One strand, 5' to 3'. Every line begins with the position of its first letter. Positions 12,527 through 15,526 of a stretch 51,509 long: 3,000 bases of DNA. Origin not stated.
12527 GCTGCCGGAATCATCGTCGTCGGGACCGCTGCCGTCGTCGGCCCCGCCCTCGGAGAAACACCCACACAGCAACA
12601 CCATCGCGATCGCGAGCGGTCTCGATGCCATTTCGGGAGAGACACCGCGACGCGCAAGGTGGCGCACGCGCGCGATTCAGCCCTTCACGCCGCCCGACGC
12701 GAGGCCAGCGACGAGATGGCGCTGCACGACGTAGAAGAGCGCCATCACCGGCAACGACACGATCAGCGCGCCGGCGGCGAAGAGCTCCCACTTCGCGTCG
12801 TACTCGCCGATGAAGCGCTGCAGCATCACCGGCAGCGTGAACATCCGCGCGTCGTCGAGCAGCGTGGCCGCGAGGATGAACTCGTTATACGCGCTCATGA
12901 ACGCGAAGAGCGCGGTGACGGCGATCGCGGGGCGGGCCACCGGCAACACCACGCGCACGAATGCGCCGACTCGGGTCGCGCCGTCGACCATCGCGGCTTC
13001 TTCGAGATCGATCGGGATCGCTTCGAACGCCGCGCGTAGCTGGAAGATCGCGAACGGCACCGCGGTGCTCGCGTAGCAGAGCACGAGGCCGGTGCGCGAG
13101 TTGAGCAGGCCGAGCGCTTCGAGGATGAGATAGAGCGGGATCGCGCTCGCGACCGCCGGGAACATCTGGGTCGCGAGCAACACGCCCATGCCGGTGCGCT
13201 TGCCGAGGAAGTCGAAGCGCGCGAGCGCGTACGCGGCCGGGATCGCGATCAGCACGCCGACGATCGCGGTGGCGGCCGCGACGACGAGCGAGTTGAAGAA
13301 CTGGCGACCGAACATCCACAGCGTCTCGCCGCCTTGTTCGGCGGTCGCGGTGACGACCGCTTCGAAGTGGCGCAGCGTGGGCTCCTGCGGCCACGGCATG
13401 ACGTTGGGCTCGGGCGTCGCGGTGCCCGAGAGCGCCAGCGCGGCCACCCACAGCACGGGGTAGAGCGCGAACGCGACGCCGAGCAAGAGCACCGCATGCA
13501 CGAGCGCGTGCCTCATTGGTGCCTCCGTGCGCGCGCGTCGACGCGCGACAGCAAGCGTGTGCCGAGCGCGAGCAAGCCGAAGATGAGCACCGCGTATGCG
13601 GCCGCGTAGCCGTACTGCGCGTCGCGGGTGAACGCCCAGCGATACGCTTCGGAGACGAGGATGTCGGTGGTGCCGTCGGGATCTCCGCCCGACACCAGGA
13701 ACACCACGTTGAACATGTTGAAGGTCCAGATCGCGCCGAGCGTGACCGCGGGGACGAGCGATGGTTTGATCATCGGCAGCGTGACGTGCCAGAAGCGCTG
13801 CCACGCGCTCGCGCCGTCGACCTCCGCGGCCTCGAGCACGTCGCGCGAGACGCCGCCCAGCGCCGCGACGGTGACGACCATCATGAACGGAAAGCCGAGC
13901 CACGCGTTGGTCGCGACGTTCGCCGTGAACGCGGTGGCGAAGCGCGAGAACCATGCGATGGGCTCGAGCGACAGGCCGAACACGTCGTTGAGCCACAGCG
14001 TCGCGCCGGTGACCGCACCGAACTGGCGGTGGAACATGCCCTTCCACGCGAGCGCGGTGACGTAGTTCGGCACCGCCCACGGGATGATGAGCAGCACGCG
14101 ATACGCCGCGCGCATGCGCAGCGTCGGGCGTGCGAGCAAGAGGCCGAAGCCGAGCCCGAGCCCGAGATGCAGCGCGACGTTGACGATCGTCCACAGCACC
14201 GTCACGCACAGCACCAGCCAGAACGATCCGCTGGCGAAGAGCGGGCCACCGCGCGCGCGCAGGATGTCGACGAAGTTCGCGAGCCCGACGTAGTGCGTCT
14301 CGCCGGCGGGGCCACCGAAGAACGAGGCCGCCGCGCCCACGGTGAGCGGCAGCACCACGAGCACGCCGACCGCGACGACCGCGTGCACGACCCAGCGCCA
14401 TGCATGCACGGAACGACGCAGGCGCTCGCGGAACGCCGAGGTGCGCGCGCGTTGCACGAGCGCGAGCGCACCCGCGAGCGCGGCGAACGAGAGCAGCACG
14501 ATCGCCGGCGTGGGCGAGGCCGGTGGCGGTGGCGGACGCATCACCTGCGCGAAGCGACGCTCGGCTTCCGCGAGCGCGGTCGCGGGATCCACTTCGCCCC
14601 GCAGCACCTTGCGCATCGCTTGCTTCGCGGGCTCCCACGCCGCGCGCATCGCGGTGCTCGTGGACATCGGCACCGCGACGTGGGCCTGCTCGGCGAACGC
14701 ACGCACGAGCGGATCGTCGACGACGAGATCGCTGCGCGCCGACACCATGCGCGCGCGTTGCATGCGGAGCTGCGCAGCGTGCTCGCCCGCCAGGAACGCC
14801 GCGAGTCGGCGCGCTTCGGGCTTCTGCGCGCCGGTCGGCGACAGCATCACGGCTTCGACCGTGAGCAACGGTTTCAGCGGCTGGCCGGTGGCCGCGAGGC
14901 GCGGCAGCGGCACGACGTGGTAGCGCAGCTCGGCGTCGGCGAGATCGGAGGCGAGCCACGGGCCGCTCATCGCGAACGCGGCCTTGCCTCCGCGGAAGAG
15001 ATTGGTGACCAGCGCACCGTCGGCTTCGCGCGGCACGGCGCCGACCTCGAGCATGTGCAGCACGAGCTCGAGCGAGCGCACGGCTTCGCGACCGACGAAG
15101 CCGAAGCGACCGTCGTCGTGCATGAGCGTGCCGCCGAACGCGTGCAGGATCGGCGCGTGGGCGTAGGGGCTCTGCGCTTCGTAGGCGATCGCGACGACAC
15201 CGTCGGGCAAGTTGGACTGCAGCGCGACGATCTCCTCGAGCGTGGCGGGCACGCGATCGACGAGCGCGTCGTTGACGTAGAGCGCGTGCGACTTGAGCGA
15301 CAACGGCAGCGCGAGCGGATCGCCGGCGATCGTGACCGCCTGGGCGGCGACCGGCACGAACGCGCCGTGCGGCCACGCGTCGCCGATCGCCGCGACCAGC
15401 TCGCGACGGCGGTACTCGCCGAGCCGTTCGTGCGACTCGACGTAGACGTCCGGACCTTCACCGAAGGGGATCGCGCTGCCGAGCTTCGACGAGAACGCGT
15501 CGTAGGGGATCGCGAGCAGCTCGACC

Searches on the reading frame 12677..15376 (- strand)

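Call 62: search_protein_families(library=pfam, proteins=[window:12677-15376:-], max_evalue=0.00001)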
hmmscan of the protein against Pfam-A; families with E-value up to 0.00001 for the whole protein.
window:12677-15376:- (899 aa): 1 family
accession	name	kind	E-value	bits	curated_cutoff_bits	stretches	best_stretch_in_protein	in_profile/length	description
PF00528.27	BPD_transp_1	-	1.4e-16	61.2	26.4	1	708-891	2-181/184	Binding-protein-dependent transport system inner membrane component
